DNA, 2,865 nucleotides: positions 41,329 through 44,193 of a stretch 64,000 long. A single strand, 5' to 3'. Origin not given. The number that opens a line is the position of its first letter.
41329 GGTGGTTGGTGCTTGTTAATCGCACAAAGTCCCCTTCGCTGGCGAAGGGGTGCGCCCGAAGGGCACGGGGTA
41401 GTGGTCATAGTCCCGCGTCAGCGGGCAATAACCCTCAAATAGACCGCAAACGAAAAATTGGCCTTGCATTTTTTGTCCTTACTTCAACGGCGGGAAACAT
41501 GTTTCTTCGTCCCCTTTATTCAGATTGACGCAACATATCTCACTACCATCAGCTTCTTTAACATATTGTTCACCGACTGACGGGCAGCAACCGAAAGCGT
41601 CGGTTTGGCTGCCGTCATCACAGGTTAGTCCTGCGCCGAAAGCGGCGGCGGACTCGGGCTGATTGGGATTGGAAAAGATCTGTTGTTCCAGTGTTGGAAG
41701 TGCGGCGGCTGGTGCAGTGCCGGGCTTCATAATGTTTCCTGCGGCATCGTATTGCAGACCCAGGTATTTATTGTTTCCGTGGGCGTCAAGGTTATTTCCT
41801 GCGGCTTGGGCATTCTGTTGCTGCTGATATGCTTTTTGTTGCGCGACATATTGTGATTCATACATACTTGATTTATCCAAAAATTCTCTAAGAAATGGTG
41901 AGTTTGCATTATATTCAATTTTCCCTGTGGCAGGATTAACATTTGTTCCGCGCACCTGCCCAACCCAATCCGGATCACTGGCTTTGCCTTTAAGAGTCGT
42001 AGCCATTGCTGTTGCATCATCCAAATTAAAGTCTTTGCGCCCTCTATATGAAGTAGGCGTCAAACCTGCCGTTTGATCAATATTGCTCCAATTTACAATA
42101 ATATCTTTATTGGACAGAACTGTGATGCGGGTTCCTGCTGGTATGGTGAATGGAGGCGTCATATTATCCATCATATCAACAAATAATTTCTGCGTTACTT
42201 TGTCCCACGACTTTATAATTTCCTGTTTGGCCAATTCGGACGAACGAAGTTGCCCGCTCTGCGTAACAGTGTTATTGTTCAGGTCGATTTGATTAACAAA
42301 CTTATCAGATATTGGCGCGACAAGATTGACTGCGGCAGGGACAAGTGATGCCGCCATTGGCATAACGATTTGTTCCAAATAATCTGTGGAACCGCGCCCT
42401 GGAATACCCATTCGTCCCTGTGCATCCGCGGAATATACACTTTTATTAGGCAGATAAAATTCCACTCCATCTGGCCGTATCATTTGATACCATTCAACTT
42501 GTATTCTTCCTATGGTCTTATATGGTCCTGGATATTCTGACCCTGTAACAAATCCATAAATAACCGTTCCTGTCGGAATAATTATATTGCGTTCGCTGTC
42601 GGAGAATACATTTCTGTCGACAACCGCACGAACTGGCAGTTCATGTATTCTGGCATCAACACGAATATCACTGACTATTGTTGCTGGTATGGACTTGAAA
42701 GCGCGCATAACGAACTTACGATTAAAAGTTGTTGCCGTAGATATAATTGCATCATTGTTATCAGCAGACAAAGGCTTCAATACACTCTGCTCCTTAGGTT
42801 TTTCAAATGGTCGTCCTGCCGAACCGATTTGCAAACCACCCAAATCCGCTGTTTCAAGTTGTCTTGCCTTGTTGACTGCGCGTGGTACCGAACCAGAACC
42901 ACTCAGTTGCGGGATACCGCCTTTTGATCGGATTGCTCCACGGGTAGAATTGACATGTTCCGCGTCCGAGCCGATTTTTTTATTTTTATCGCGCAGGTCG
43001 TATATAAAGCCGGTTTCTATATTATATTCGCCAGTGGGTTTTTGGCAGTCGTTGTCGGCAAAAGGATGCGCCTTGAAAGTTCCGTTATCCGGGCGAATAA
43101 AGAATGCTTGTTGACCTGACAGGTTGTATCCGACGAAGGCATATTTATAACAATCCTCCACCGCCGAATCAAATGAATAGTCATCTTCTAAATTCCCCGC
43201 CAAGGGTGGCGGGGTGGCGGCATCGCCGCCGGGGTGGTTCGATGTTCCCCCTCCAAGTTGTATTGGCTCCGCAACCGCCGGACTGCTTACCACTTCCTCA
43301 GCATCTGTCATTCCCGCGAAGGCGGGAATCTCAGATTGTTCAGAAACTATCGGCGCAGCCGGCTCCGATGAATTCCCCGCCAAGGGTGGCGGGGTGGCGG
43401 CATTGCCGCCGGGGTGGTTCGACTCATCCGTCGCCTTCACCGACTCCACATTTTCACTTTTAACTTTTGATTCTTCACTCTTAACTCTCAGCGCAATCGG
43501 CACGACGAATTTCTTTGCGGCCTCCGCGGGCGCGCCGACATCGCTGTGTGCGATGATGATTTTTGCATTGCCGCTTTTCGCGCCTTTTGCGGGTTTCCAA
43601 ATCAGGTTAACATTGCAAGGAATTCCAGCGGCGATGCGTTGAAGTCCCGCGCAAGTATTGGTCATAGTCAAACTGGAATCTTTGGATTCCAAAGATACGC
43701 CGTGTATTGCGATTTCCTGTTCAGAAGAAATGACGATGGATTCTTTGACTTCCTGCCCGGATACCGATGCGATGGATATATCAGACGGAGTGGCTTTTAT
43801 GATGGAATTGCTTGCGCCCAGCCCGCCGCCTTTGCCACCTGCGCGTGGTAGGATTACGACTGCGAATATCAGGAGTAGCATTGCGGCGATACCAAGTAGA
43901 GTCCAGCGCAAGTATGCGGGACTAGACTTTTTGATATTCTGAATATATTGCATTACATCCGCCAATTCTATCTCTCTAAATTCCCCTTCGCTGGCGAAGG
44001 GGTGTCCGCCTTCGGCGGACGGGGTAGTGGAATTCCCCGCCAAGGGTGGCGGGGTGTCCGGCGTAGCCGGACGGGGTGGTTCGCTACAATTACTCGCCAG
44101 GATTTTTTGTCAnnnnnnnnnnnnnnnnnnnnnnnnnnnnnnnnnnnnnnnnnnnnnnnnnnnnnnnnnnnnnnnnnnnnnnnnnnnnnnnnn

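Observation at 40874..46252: Minimal VirB8-VirB9-VirB10-like type IV secretion core with unusual domain additions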

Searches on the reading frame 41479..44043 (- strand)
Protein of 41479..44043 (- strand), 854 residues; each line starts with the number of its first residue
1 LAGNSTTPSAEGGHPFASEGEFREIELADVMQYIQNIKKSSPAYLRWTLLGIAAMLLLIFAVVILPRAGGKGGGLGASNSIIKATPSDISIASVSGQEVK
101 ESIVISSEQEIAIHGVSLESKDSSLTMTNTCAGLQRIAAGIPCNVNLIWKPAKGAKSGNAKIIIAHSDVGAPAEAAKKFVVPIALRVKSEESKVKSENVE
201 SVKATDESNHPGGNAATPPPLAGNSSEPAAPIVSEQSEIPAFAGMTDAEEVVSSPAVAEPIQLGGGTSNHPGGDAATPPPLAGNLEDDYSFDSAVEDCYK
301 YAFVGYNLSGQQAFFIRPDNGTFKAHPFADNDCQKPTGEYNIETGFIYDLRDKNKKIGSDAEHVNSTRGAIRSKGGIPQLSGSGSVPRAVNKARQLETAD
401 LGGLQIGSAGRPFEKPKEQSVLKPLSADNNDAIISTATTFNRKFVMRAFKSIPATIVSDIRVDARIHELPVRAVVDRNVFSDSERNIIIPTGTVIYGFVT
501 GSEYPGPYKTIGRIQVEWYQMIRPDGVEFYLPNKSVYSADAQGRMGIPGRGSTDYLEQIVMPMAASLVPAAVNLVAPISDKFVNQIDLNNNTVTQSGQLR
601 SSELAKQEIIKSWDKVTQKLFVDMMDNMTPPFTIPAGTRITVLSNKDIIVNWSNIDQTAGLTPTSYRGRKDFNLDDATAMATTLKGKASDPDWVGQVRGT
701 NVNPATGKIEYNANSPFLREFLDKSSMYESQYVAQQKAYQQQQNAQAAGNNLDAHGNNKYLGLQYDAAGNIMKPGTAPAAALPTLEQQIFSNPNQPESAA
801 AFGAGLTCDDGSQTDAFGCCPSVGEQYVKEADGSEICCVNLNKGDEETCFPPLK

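Call 3: search_protein_families(library=pfam, proteins=[window:41479-44043:-], max_evalue=1)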
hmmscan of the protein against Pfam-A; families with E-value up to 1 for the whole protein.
window:41479-44043:- (854 aa): 1 family
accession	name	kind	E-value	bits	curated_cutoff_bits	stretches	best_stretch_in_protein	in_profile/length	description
PF03743.19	TrbI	-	5.9e-19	69.1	35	1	451-648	7-186/188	Bacterial conjugation TrbI-like protein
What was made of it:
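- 41479..44043 (-): virB10-like gene (854 aa as annotated; the probable true start is the ATG at 43953, giving 824 aa). Pfam TrbI 69.1 bits (call 3).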

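Call 4: search_protein_families(library=ncbifam, proteins=[window:41479-44043:-], max_evalue=1)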
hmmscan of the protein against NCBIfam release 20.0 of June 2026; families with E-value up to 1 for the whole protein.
window:41479-44043:- (854 aa): 2 families
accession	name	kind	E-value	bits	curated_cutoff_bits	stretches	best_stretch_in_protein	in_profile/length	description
NF038092.1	T4SS_ComB10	equivalog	2.4e-15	56.5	300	1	434-651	11-212/225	DNA type IV secretion system protein ComB10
NF038091.1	T4SS_VirB10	equivalog_domain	3.4e-15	56.1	220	1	442-648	7-189/197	type IV secretion system protein VirB10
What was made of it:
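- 41479..44043 (-): NCBIfam ComB10 56.5 and VirB10 56.1 bits, both below the curated cut-offs (call 4).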

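Call 11: find_homologous_proteins(query=window:41479-44043:-, max_evalue=0.001)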
Query window:41479-44043:- (854 aa): 12 proteins with E <= 0.001 among 8000 candidates.
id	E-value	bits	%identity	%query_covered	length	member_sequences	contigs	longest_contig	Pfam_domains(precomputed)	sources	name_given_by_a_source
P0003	0.0e+0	1928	100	100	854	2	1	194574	PF03743.20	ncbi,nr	ncbi:MAG: hypothetical protein LBB23_01880 [Rickettsiales bacterium]|nr:hypothetical protein [Ricket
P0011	3.6e-226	771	49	95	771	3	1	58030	PF03743.20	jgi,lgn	-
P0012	5.6e-223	761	55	65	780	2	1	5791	PF03743.20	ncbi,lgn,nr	ncbi:MAG: hypothetical protein LBG89_00875 [Rickettsiales bacterium]|nr:hypothetical protein [Ricket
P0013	6.6e-216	737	48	95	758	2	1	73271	PF03743.20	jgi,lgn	jgi:type IV secretory pathway VirB10-like protein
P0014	1.5e-132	462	35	97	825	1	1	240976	PF03743.20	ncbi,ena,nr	ncbi:MAG: hypothetical protein FWG80_00385 [Alphaproteobacteria bacterium]|nr:hypothetical protein [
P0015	2.6e-120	421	35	97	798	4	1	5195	PF03743.20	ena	-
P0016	6.4e-116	407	41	65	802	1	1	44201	PF03743.20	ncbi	-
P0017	5.3e-16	76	31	24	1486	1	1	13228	PF21784.4,PF12396.15,PF21785.4,PF03743.20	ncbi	-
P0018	1.2e-14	72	31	22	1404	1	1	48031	PF21784.4,PF21785.4,PF03743.20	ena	-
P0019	4.0e-14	70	29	23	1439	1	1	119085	PF21784.4,PF21785.4,PF03743.20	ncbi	-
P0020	2.7e-12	64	27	25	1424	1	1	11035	PF21784.4,PF12396.15,PF21785.4,PF03743.20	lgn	-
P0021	2.2e-8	51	37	10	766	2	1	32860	-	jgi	jgi:hypothetical protein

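Call 13: find_encoding_contigs(protein=P0014, flank=10000, max_places=3)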
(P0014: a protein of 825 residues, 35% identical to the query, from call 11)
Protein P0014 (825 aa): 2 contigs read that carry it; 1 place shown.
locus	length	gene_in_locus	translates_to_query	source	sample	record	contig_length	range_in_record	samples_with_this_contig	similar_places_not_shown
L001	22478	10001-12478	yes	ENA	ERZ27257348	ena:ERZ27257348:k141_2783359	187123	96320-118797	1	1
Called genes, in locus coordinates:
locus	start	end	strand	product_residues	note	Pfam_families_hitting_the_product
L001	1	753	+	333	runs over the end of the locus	PF04015:DUF362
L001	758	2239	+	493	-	PF12801:Fer4_5, PF00037:Fer4 (weak), PF13237:Fer4_10 (weak), PF14697:Fer4_21 (weak), PF00037:Fer4 (weak), PF12838:Fer4_7, PF13187:Fer4_9 (weak), PF00037:Fer4 (weak), +6 more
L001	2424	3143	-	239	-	PF06629:MipA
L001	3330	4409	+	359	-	PF07690:MFS_1, PF12832:MFS_1_like (weak), PF11700:ATG22, PF07690:MFS_1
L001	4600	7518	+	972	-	-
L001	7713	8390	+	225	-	PF04335:VirB8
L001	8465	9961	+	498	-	PF03524:CagX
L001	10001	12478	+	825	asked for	PF03743:TrbI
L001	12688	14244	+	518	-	PF13177:DNA_pol3_delta2, PF13245:AAA_19 (faint), PF13604:AAA_30 (weak), PF00004:AAA, PF13401:AAA_22 (weak), PF22608:DNAX_ATPase_lid, PF12169:DNA_pol3_gamma3, PF12362:DUF3646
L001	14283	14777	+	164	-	-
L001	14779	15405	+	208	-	PF00691:OmpA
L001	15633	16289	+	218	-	PF03938:OmpH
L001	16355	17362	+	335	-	-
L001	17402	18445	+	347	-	PF04613:LpxD, PF25084:LbH_EIF2B (faint), PF00132:Hexapep (weak), PF25087:GMPPB_C, PF14602:Hexapep_2 (faint), PF00132:Hexapep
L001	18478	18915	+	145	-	PF22817:ApeP-like, PF07977:FabA, PF22818:ApeI-like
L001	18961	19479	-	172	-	PF01252:Peptidase_A8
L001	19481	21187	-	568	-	PF00999:Na_H_Exchanger, PF02254:TrkA_N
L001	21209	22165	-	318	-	PF00398:RrnaAD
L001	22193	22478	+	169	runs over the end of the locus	PF00226:DnaJ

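Call 14: find_encoding_contigs(protein=P0011, flank=10000, max_places=3)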
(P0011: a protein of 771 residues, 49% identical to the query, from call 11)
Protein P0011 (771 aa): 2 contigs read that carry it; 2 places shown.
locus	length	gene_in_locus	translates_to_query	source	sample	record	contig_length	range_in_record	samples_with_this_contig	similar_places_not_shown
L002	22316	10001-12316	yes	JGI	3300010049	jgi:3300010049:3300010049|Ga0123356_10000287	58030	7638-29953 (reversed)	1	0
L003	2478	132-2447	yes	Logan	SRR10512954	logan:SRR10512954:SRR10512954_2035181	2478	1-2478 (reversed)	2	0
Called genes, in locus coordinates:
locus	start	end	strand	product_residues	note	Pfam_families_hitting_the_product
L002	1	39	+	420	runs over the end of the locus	PF10396:TrmE_N, PF12631:MnmE_helical, PF01926:MMR_HSR1, PF02421:FeoB_N (weak)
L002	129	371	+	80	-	-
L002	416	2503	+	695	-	PF00158:Sigma54_activat (faint), PF23569:NBD_SMAX1 (weak), PF00004:AAA, PF17871:AAA_lid_9, PF00004:AAA, PF07724:AAA_2, PF07728:AAA_5, PF10431:ClpB_D2-small, +9 more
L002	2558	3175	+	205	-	-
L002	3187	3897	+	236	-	-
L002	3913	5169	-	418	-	PF01476:LysM, PF01551:Peptidase_M23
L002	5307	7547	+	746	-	-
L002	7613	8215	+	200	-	PF04335:VirB8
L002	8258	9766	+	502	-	PF03524:CagX, PF05036:SPOR (weak)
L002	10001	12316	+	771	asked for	PF03743:TrbI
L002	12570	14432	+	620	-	PF00912:Transgly, PF00905:Transpeptidase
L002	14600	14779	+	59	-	-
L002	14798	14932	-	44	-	-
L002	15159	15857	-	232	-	PF09360:zf-CDGSH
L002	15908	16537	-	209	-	PF14622:Ribonucleas_3_3, PF00636:Ribonuclease_3, PF00035:dsrm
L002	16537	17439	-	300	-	PF10502:Peptidase_S26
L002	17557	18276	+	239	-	PF01386:Ribosomal_L25p, PF14693:Ribosomal_TL5_C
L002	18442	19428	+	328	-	-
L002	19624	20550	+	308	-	PF18723:HMUDK_hel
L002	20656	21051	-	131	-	PF01192:RNA_pol_Rpb6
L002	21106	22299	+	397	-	PF00919:UPF0004, PF04055:Radical_SAM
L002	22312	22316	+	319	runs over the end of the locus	-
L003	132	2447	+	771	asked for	PF03743:TrbI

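Call 15: find_encoding_contigs(protein=P0013, flank=10000, max_places=3)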
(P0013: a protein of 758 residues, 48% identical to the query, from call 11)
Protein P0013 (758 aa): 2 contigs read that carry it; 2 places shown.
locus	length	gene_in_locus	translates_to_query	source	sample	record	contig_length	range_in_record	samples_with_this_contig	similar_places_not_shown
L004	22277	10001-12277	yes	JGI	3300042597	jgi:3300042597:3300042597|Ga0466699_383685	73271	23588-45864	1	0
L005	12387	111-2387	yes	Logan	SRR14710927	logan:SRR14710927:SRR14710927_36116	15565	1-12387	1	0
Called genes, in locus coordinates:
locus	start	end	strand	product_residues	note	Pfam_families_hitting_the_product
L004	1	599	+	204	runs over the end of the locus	PF00293:NUDIX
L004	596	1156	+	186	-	PF01966:HD (weak)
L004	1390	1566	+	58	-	-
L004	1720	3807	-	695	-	PF00158:Sigma54_activat (faint), PF23569:NBD_SMAX1 (weak), PF00004:AAA, PF17871:AAA_lid_9, PF00004:AAA, PF07724:AAA_2, PF07728:AAA_5, PF10431:ClpB_D2-small, +8 more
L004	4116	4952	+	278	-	PF01555:N6_N4_Mtase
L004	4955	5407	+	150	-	PF08433:KTI12 (weak), PF13671:AAA_33, PF13238:AAA_18 (weak)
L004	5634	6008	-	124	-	-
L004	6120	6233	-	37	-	-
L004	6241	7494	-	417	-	PF01476:LysM, PF01551:Peptidase_M23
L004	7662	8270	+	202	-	PF04335:VirB8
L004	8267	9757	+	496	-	PF03524:CagX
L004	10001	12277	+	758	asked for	PF03743:TrbI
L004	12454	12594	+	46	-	-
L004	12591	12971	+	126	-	-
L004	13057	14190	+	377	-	PF03706:LPG_synthase_TM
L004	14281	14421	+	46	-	-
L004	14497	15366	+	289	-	PF02541:Ppx-GppA (weak)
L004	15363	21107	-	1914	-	-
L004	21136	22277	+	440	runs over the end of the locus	PF01435:Peptidase_M48, PF23914:TPR_CcmH_CycH (faint), PF07719:TPR_2 (faint), PF13432:TPR_16 (faint)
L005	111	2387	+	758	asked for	PF03743:TrbI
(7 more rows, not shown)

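Call 16: find_encoding_contigs(protein=P0016, flank=10000, max_places=3)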
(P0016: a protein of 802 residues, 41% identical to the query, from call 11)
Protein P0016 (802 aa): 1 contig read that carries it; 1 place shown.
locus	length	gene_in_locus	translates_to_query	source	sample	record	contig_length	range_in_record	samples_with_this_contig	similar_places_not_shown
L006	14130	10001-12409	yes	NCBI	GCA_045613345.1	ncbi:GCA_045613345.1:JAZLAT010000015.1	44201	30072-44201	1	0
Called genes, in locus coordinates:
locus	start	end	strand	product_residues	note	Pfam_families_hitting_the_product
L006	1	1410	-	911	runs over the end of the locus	PF00521:DNA_topoisoIV, PF03989:DNA_gyraseA_C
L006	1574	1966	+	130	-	-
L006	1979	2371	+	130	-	-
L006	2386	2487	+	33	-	-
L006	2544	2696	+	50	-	PF00468:Ribosomal_L34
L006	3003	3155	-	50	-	-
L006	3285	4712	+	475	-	PF22694:CtpB_N-like, PF00595:PDZ, PF13180:PDZ_2, PF17820:PDZ_6, PF03572:Peptidase_S41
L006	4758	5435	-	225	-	-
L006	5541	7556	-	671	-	PF02415:Chlam_PMP (faint), PF03797:Autotransporter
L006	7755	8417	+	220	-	PF04335:VirB8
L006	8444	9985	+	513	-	PF03524:CagX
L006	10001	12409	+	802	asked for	PF03743:TrbI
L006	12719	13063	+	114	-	-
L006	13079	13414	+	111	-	-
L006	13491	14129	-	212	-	?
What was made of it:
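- Selection: intact orthologous triads in L001, L002, L004 and L006, always among housekeeping genes (calls 13-16). The triad always stands alone (calls 13-16).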

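Call 18: search_protein_families(library=pfam, proteins=[P0017, P0021, L001:4600-7518:+, L002:5307-7547:+, L004:12591-12971:+, L006:12719-13063:+, L006:13079-13414:+], max_evalue=0.01)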
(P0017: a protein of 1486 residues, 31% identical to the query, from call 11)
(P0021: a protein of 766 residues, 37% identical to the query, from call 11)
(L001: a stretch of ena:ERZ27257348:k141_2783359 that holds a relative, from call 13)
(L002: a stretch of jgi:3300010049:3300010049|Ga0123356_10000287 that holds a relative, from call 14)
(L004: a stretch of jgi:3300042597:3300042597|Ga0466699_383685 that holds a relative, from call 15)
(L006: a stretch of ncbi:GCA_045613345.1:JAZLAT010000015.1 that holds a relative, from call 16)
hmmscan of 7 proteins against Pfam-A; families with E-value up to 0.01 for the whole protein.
P0017 (1486 aa): 5 families
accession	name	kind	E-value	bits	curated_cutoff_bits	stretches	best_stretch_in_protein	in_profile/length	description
PF21785.3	Bflower_2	-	2.4e-45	153.4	38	7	896-988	8-96/112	5-fold beta-flower protein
PF03743.19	TrbI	-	1.8e-34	119.7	35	1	1182-1375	2-188/188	Bacterial conjugation TrbI-like protein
PF21784.3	Bflower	-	8.8e-18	65.2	25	1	908-954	19-63/116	4-fold beta flower protein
PF12396.14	DUF3659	-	1.7e-06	28.2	24.8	0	908-953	13-54/61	Protein of unknown function (DUF3659)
PF03803.21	Scramblase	-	0.0065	16.2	25.4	0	883-946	84-148/221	Scramblase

P0021 (766 aa): 0 families

L001:4600-7518:+ (972 aa): 0 families

L002:5307-7547:+ (746 aa): 0 families

L004:12591-12971:+ (126 aa): 0 families

L006:12719-13063:+ (114 aa): 0 families

L006:13079-13414:+ (111 aa): 0 families

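Call 25: find_encoding_contigs(protein=P0019, flank=10000, max_places=2)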
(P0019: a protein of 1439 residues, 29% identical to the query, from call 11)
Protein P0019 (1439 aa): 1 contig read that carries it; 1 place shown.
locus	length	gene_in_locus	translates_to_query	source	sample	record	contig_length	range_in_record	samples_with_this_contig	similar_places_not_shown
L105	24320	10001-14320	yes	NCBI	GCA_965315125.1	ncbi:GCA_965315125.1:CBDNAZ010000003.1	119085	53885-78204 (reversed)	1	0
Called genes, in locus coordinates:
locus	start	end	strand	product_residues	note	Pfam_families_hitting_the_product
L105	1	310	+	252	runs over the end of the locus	PF04335:VirB8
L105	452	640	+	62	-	-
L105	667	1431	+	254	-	PF04335:VirB8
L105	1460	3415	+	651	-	PF03524:CagX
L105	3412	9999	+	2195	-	-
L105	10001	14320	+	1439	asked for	PF21784:Bflower (faint), PF21785:Bflower_2, PF03743:TrbI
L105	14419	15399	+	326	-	PF00437:T2SSE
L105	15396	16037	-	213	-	PF03193:RsgA_GTPase (weak), PF00009:GTP_EFTU (faint), PF00350:Dynamin_N (faint), PF01926:MMR_HSR1, PF02421:FeoB_N (weak)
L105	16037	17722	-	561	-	PF14849:YidC_periplas, PF02096:60KD_IMP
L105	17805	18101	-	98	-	PF01809:YidD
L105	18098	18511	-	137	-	PF00825:Ribonuclease_P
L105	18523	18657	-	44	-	PF00468:Ribosomal_L34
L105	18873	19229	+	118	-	-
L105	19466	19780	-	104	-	-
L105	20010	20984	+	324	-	PF01210:NAD_Gly3P_dh_N, PF07479:NAD_Gly3P_dh_C, PF20618:GPD_NAD_C_bact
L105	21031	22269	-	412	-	PF02463:SMC_N, PF13175:AAA_15, PF13476:AAA_23, PF13304:AAA_21 (weak)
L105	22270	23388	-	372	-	PF00712:DNA_pol3_beta, PF02767:DNA_pol3_beta_2, PF02768:DNA_pol3_beta_3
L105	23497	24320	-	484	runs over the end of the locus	PF11638:DnaA_N, PF00308:Bac_DnaA, PF22688:Hda_lid (faint), PF08299:Bac_DnaA_C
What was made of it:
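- On Rickettsiales vir homolog (rvh) T4SS: The sister operon L105 has two VirB8 genes (call 25).
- The sister operon L105 includes virB11 (call 25).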

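Call 26: find_encoding_contigs(protein=P0018, flank=10000, max_places=2)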
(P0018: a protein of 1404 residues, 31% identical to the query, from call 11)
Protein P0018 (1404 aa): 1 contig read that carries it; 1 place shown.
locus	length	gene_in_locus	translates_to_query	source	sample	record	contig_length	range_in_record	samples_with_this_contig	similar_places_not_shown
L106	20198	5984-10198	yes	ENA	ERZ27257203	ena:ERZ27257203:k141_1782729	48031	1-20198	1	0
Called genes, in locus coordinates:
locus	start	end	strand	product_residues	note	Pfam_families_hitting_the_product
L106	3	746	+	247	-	?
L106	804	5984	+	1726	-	-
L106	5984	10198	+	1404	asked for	PF21784:Bflower (faint), PF21785:Bflower_2, PF03743:TrbI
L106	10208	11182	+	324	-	PF00437:T2SSE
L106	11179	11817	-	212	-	PF03193:RsgA_GTPase (weak), PF00735:Septin (faint), PF01926:MMR_HSR1, PF02421:FeoB_N, PF00350:Dynamin_N (faint), PF00009:GTP_EFTU (weak)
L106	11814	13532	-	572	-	PF14849:YidC_periplas, PF02096:60KD_IMP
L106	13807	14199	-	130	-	PF00825:Ribonuclease_P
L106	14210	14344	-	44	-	PF00468:Ribosomal_L34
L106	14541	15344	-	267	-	PF01027:Bax1-I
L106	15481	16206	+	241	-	-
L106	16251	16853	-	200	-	-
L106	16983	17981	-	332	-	PF10609:ParA, PF00142:Fer4_NifH (weak), PF01656:CbiA, PF09140:MipZ, PF13614:AAA_31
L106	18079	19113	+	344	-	PF01145:Band_7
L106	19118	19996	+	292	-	PF01145:Band_7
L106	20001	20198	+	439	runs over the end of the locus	PF00595:PDZ (faint), PF00089:Trypsin, PF13365:Trypsin_2, PF13180:PDZ_2, PF17820:PDZ_6 (weak)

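Call 51: search_solved_structures(query=window:41479-44043:-, max_evalue=1, show_alignments=1)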
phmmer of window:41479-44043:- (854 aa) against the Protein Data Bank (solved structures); distinct sequences matched with E-value up to 1: 2.
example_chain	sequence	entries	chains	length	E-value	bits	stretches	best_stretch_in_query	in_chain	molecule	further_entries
2bhv_A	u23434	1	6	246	2.9e-05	25.7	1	445-648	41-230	COMB10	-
2ecd_A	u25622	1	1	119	0.21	12.9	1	407-507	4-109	Tyrosine-protein kinase ABL2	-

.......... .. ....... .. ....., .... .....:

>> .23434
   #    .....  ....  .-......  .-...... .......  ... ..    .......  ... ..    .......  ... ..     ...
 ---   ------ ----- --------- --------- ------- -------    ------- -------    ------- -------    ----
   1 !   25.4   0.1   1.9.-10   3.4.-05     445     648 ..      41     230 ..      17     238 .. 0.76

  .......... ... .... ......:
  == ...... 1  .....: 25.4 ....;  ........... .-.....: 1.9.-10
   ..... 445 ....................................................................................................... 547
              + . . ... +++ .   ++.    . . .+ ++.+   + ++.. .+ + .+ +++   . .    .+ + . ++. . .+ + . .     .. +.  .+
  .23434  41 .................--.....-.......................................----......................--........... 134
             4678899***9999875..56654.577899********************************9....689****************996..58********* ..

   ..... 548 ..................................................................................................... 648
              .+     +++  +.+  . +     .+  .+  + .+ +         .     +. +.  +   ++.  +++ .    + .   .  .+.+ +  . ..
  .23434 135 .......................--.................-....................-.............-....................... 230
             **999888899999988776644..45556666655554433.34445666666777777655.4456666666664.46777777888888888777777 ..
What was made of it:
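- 41479..44043 (-): PDB sequence search: ComB10 2.9e-5 (call 51).
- Closest known: Helicobacter pylori ComB competence T4SS. Same: ComB10 is the best single-sequence PDB match (call 51).
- ComB10 is the only significant single-sequence PDB hit (2.9e-5, call 51), and NF038092 ComB10 is nominally the top NCBIfam hit (56.5 against 56.1 bits, call 4).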
